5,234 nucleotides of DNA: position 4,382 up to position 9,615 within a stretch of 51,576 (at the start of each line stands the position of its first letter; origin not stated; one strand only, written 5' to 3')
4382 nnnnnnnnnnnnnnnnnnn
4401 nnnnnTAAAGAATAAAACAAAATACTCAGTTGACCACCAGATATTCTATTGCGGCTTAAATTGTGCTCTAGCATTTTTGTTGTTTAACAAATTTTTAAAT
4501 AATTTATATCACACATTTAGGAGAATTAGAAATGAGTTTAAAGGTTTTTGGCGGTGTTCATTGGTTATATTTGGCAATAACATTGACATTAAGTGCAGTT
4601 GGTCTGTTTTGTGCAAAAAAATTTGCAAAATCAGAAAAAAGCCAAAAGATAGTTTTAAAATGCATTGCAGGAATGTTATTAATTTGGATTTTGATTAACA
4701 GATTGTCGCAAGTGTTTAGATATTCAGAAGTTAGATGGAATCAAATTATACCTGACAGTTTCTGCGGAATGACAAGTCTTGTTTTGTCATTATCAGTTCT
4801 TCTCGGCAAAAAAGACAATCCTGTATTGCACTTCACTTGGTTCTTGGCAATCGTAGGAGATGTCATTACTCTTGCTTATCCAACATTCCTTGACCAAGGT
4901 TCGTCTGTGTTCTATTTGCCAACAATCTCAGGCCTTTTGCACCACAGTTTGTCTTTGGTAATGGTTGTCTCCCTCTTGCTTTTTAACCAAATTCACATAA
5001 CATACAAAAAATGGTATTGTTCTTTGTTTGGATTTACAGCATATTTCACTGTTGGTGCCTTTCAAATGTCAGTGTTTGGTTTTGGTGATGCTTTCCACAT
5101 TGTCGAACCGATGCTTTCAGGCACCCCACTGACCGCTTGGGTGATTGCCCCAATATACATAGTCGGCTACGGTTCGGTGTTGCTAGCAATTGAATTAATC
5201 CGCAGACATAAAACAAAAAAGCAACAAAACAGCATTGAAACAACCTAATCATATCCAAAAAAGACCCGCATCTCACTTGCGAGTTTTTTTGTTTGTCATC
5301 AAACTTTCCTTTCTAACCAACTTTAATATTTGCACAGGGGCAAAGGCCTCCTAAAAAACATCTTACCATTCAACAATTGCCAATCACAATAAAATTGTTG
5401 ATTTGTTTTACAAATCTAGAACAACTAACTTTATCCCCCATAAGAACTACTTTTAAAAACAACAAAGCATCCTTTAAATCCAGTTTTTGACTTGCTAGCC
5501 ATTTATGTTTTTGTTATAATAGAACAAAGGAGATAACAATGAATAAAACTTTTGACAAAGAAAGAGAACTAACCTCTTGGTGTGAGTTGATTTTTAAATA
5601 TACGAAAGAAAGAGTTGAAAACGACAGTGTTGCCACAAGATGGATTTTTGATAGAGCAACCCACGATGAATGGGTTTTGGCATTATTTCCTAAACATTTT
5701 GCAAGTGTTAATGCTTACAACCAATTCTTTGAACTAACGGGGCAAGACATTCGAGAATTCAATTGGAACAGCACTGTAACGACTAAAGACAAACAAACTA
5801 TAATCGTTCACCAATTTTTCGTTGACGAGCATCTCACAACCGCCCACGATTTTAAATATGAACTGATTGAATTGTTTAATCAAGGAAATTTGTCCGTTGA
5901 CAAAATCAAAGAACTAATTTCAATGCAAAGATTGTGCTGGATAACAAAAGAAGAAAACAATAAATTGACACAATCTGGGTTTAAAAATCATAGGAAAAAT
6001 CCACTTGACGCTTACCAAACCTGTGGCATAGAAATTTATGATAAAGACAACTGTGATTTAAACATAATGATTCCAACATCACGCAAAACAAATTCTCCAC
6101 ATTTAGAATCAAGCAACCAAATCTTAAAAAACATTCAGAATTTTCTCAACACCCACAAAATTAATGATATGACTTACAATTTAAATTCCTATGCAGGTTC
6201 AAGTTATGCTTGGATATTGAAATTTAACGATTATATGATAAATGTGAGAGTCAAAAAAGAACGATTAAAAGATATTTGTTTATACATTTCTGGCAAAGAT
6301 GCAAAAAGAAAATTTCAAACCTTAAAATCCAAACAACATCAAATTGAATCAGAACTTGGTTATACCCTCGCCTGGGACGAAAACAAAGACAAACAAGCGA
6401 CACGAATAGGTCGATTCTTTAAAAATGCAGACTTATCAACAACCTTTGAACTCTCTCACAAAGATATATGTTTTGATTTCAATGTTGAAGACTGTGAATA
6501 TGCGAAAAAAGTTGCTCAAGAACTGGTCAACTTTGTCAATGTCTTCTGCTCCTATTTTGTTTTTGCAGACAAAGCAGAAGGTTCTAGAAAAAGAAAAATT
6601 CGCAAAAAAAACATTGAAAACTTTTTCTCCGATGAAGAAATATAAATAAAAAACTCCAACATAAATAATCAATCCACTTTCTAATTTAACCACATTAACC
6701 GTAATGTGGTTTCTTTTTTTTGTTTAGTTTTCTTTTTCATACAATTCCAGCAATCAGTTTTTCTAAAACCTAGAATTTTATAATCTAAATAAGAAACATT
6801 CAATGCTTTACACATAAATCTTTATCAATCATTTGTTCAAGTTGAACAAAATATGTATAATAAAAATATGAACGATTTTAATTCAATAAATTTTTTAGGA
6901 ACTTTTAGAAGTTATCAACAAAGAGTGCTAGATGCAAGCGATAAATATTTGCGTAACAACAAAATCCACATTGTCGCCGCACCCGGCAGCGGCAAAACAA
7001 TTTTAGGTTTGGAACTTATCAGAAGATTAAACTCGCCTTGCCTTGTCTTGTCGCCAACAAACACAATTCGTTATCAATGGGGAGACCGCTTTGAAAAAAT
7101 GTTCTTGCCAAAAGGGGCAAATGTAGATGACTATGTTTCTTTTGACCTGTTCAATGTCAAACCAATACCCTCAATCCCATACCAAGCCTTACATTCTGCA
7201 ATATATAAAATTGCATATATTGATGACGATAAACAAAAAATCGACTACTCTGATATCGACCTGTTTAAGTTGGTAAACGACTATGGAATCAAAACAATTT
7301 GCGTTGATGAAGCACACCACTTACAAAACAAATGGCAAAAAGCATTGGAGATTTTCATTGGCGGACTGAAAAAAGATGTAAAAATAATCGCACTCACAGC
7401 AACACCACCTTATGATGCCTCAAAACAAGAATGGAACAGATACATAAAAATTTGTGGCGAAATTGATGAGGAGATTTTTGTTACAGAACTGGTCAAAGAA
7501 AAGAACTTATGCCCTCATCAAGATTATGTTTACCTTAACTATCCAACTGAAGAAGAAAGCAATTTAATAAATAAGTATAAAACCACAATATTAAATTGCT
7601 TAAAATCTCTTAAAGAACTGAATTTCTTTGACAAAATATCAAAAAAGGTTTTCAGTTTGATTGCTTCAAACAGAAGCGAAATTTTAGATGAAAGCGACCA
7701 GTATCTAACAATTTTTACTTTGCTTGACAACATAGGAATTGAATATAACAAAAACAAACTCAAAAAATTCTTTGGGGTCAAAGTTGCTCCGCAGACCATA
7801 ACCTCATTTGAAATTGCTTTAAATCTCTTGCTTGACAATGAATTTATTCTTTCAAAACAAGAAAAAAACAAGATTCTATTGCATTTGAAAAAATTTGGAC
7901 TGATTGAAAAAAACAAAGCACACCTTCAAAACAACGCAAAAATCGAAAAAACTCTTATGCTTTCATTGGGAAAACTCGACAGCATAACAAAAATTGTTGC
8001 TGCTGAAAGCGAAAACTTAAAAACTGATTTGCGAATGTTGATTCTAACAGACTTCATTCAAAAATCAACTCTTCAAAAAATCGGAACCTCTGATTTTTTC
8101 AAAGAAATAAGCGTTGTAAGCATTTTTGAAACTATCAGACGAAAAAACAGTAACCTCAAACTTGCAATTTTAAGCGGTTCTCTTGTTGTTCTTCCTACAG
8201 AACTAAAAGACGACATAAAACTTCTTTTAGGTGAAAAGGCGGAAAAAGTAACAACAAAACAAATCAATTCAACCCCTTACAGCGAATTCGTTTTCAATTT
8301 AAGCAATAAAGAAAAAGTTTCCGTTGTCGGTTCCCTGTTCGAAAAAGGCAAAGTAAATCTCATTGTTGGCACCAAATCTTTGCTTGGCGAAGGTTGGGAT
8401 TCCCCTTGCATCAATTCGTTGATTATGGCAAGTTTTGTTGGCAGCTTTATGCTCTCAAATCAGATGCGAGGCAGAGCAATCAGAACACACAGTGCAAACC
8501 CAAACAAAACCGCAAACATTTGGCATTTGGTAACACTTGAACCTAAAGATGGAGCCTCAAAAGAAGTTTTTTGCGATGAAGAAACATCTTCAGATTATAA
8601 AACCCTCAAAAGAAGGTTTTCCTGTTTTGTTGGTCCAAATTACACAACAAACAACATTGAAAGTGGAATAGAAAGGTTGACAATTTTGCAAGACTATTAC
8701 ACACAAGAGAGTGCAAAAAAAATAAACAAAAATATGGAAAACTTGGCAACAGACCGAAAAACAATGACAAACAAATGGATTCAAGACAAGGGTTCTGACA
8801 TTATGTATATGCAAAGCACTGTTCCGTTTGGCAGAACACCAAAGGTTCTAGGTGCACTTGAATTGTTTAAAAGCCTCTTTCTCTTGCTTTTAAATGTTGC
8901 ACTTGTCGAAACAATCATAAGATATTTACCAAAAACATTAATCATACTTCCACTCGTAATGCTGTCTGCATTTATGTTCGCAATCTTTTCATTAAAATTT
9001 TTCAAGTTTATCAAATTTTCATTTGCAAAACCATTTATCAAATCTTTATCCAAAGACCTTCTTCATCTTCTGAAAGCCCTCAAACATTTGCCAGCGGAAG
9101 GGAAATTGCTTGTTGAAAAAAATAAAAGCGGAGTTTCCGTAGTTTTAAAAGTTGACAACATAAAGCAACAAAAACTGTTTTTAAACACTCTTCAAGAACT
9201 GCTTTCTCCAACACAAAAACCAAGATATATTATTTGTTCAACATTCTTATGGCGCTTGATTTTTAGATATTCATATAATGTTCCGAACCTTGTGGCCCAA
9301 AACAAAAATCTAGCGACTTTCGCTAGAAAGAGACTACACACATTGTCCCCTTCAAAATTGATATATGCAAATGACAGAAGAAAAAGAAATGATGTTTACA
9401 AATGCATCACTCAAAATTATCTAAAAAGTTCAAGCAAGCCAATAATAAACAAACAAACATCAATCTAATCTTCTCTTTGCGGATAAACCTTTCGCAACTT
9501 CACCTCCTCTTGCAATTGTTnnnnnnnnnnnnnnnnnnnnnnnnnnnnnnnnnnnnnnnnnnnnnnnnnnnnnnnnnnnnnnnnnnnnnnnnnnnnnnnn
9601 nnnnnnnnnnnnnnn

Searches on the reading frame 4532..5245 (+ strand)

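Call 9: search_protein_families(library=pfam, proteins=[window:4532-5245:+], max_evalue=0.001)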
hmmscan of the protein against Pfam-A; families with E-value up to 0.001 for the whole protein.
window:4532-5245:+ (238 aa): 1 family
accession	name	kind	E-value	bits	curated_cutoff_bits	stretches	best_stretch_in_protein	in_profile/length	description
PF14808.11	TMEM164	-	6.9e-13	49.1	25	1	6-220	2-212/217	TMEM164 family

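Call 10: search_protein_families(library=padloc, proteins=[window:4532-5245:+], max_evalue=0.001)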
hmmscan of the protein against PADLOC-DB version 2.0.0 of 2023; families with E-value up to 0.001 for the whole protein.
window:4532-5245:+ (238 aa): 0 families

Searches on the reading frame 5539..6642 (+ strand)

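Call 4: search_protein_families(library=pfam, proteins=[window:5539-6642:+], max_evalue=0.1)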
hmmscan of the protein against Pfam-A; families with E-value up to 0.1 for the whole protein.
window:5539-6642:+ (368 aa): 2 families
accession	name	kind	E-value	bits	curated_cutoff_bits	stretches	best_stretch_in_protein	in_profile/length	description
PF14088.11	DUF4268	-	2.1e-08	34.7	27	1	228-320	36-130/140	Domain of unknown function (DUF4268)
PF05188.22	MutS_II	-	0.0063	17.3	25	0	251-311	53-112/133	MutS domain II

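Call 5: search_protein_families(library=ncbifam, proteins=[window:5539-6642:+], max_evalue=0.1)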
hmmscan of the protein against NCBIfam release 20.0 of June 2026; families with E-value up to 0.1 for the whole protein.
window:5539-6642:+ (368 aa): 0 families

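Call 6: search_protein_families(library=padloc, proteins=[window:5539-6642:+], max_evalue=0.1)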
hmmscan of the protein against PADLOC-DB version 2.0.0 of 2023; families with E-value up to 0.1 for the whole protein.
window:5539-6642:+ (368 aa): 4 families
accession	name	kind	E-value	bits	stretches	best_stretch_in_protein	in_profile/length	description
PDLC04911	PDC-S11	-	7e-09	33.4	1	217-329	201-311/318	-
PDLC04912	PDC-S11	-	1.1e-08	32.7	1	236-331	219-311/313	-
PDLC04914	PDC-S11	-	1.7e-06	25.5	1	230-300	206-280/314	-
PDLC04913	PDC-S11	-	7.3e-06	23.3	1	199-325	245-359/375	-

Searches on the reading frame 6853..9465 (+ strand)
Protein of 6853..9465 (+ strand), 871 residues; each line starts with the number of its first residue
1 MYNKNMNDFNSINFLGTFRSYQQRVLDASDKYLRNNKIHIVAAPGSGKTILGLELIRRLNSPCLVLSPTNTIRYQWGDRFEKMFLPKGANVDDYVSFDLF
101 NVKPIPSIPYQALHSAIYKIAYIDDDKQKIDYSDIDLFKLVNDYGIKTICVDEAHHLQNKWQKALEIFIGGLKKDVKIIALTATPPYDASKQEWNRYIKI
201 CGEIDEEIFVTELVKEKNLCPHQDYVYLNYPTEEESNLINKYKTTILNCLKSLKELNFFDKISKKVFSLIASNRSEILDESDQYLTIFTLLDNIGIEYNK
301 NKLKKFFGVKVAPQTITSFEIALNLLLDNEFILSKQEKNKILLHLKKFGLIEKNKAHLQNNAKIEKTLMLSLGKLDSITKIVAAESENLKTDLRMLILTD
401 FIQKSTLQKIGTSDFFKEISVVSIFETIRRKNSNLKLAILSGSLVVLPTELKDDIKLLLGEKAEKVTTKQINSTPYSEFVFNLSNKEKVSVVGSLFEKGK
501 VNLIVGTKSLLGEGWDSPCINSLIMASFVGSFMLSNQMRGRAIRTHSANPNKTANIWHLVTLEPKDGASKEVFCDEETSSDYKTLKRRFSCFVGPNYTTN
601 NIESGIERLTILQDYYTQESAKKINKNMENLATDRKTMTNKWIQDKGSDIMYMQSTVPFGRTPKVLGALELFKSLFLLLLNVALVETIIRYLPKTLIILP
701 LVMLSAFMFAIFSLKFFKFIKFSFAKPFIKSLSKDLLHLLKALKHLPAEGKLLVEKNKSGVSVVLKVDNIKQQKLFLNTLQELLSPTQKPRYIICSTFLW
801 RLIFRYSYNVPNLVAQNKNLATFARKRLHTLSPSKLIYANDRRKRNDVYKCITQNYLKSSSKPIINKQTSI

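Call 9: search_protein_families(library=pfam, proteins=[window:6853-9465:+], max_evalue=0.001)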
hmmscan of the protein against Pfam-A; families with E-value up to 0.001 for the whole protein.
window:6853-9465:+ (871 aa): 4 families
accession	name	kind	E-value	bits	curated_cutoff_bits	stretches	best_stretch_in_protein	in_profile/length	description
PF04851.21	ResIII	-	8.8e-18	65.2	22.5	1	17-186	3-163/164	Type III restriction enzyme, res subunit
PF00270.35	DEAD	-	5.5e-09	36.4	26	1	22-187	4-162/167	DEAD/DEAH box helicase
PF00271.37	Helicase_C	-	0.00013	22.6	23.5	1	470-545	38-109/110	Helicase conserved C-terminal domain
PF00176.29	SNF2-rel_dom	-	0.00018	21.2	24.9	0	62-186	53-164/290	SNF2-related domain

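Call 10: search_protein_families(library=padloc, proteins=[window:6853-9465:+], max_evalue=0.001)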
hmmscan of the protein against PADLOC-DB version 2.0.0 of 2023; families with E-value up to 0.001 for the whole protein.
window:6853-9465:+ (871 aa): 2 families
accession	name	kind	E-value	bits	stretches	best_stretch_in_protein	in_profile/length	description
PDLC02704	PbeA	-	4.8e-08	29.9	1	138-287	375-518/682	PbeA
PDLC03042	REase_I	-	0.00059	15.3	1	487-554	772-838/1170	Type I restriction enzyme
